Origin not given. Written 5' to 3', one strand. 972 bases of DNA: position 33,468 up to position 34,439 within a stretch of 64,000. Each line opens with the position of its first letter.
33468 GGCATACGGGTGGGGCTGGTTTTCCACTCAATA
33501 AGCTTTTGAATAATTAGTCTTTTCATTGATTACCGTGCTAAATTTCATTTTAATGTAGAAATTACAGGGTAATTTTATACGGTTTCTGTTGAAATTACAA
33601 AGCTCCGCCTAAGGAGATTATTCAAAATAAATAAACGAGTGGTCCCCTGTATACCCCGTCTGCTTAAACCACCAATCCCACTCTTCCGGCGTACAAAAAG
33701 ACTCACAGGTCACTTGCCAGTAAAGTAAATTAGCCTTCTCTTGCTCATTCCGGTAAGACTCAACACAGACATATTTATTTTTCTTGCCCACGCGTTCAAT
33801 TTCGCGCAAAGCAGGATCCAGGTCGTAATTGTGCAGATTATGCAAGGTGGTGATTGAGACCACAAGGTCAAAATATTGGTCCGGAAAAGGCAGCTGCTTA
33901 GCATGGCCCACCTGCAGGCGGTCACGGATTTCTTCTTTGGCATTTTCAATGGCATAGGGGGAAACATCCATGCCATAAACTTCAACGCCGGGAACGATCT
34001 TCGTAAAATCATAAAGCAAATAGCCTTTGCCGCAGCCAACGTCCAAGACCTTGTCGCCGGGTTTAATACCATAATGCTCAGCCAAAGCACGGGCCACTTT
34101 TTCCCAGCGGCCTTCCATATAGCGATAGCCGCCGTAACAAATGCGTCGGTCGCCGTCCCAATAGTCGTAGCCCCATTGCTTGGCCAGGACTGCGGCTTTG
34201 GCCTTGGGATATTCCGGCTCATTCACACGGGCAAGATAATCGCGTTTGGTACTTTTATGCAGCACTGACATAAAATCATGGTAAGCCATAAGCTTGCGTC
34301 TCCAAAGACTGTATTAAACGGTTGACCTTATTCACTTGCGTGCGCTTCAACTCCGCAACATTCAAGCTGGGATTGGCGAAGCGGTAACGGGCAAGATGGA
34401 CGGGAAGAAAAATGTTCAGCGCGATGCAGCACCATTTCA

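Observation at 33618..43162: Eleven-gene operon joining an ADP/CDP-heptose-like line to a split transketolase, a ChoK-fold kinase, a HAD phosphatase and a methyltransferase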

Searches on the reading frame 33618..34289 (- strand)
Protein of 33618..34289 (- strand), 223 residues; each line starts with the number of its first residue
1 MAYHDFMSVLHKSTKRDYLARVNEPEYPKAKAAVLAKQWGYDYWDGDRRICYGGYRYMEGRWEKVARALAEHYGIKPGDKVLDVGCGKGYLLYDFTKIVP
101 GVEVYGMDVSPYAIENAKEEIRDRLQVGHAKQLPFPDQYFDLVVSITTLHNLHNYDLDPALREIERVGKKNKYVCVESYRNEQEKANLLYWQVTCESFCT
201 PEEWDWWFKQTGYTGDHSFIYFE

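Call 6: search_protein_families(library=pfam, proteins=[window:33618-34289:-])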
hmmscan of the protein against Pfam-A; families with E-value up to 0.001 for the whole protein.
window:33618-34289:- (223 aa): 13 families
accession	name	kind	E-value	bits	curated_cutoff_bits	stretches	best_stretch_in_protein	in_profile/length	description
PF13847.12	Methyltransf_31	-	9.1e-23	81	27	1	75-212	1-145/145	Methyltransferase domain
PF08241.18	Methyltransf_11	-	6.5e-21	75.2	21.2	1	82-175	1-94/95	Methyltransferase domain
PF13649.12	Methyltransf_25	-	1.9e-19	70.6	27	1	81-170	1-95/97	Methyltransferase domain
PF13489.12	Methyltransf_23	-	1.2e-15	58.1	27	1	64-215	12-161/164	Methyltransferase domain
PF08242.18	Methyltransf_12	-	5.8e-13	49.8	30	1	82-167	1-91/98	Methyltransferase domain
PF01209.24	Ubie_methyltran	-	1.4e-08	34.9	20.1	1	70-187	40-163/233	ubiE/COQ5 methyltransferase family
PF07021.18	MetW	-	9.8e-08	32.3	21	1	75-170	11-104/193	Methionine biosynthesis protein MetW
PF05175.20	MTS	-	2.9e-07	30.7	23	1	62-124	16-78/170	Methyltransferase small domain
PF02353.26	CMAS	-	3e-06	27.2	27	1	67-171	52-159/273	Mycolic acid cyclopropane synthetase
PF13679.12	Methyltransf_32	-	1.4e-05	25.5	27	1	65-127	13-78/143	Methyltransferase domain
PF01135.25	PCMT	-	0.00019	21.7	20.3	1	69-123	65-120/210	Protein-L-isoaspartate(D-aspartate) O-methyltransferase (PCMT)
PF06325.19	PrmA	-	0.00019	21.5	22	1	75-144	159-231/296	Ribosomal protein L11 methyltransferase (PrmA)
PF01728.25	FtsJ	-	0.00033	21.1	24.1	1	69-144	12-96/181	FtsJ-like methyltransferase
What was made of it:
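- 33618..34289 (-): Class I SAM-dependent methyltransferase, the most conserved protein of the cassette. PF13847 and PF08241 (call 6).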

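Call 25: search_protein_families(library=ncbifam, proteins=[window:33618-34289:-], max_evalue=0.00001)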
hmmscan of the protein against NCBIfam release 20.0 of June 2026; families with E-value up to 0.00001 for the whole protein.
window:33618-34289:- (223 aa): 28 families (the best 25 are shown)
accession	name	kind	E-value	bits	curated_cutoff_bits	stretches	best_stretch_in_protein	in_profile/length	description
TIGR01934.1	MenG_MenH_UbiE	subfamily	2.3e-14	53.3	158.35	1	68-184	30-150/223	ubiquinone/menaquinone biosynthesis methyltransferase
NF045667.1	MTase_DVU1556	equivalog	4.9e-14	52.3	155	1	66-177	11-120/213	DVU_1556 family methyltransferase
NF043040.1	corrin_prot_MT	hypoth_equivalog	8.9e-14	51.4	180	1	59-171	24-142/216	corrinoid protein-associated methyltransferase CpaM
NF004452.0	PRK05785.1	equivalog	1.1e-12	47.9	207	1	61-172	36-141/228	hypothetical protein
NF047649.1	MTase_UXPK_star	exception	1.6e-12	47.1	460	1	75-171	75-176/283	methyltransferase/UXPK-star double selenoprotein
NF001244.0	PRK00216.1-5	equivalog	3.5e-12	46.1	216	1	69-183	40-161/236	bifunctional demethylmenaquinone methyltransferase/2-methoxy-6-polyprenyl-1,4-benzoquinol methylase UbiE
TIGR02072.1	BioC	equivalog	3.7e-12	46.6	184.95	1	79-180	36-136/244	malonyl-ACP O-methyltransferase BioC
NF001241.0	PRK00216.1-2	equivalog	1.7e-10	40.9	327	1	66-178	40-149/231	demethylmenaquinone methyltransferase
NF001243.0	PRK00216.1-4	equivalog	4.4e-10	39.3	235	1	71-180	41-156/237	demethylmenaquinone methyltransferase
NF001240.0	PRK00216.1-1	equivalog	6.4e-10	38.5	378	1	71-176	57-168/251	bifunctional demethylmenaquinone methyltransferase/2-methoxy-6-polyprenyl-1,4-benzoquinol methylase UbiE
NF008300.0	PRK11088.1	equivalog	1.8e-09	37.5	303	1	63-147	72-159/272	23S rRNA (guanine(745)-N(1))-methyltransferase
NF041537.1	ArsM_AhpD_UU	exception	2.3e-09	36.5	510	1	75-170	74-174/345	arsenite methyltransferase/AhpD domain selenoprotein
TIGR02081.1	metW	equivalog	4.3e-09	36.2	189.5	1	75-170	11-104/194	methionine biosynthesis protein MetW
TIGR02752.1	MenG_heptapren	equivalog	1.1e-08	34.9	419.85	1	72-182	40-156/231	demethylmenaquinone methyltransferase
NF045825.1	FAmtase_mtf2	equivalog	1.6e-08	34.1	400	1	78-185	59-167/248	fatty-acid O-methyltransferase Mtf2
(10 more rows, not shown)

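Call 50: search_solved_structures(query=window:33618-34289:-, max_evalue=0.001)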
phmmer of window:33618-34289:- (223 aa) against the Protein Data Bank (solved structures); distinct sequences matched with E-value up to 0.001: 32.
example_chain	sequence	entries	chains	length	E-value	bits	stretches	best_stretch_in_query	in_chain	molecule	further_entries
3l8d_A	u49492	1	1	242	1e-09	41.4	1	71-213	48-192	Methyltransferase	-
1xxl_A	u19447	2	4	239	2.1e-08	37.1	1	79-182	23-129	YcgJ protein | ycgJ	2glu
1ve3_A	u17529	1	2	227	4.5e-08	36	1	73-173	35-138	hypothetical protein PH0226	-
1p91_A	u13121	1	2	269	5.7e-08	35.7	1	76-146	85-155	Ribosomal RNA large subunit methyltransferase A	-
6f5z_A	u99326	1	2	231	6.7e-08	35.4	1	55-184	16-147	24-sterol C-methyltransferase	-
9rfr_A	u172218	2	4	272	1.3e-07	34.5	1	75-170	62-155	Ubiquinone biosynthesis O-methyltransferase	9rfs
3dh0_A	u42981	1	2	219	1.4e-07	34.3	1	70-184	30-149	SAM dependent methyltransferase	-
6uak_A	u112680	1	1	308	1.7e-07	34.1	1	73-172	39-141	SAM dependent methyltransferase LahSB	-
3mgg_A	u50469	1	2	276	1.5e-06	31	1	71-171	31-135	Methyltransferase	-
2p8j_A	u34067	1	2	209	3.5e-06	29.8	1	81-187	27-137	S-adenosylmethionine-dependent methyltransferase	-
8zc8_A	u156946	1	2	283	4.4e-06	29.5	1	32-167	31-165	MitM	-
21zq_A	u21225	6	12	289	4.6e-06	29.4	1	32-167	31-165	MitM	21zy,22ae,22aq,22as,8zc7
3bus_A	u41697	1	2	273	6.3e-06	29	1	72-175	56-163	Methyltransferase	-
6uv6_A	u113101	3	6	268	6.6e-06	28.9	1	78-171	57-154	D-glucose O-methyltransferase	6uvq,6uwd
3cgg_A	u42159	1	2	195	9.7e-06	28.4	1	77-167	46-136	SAM-dependent methyltransferase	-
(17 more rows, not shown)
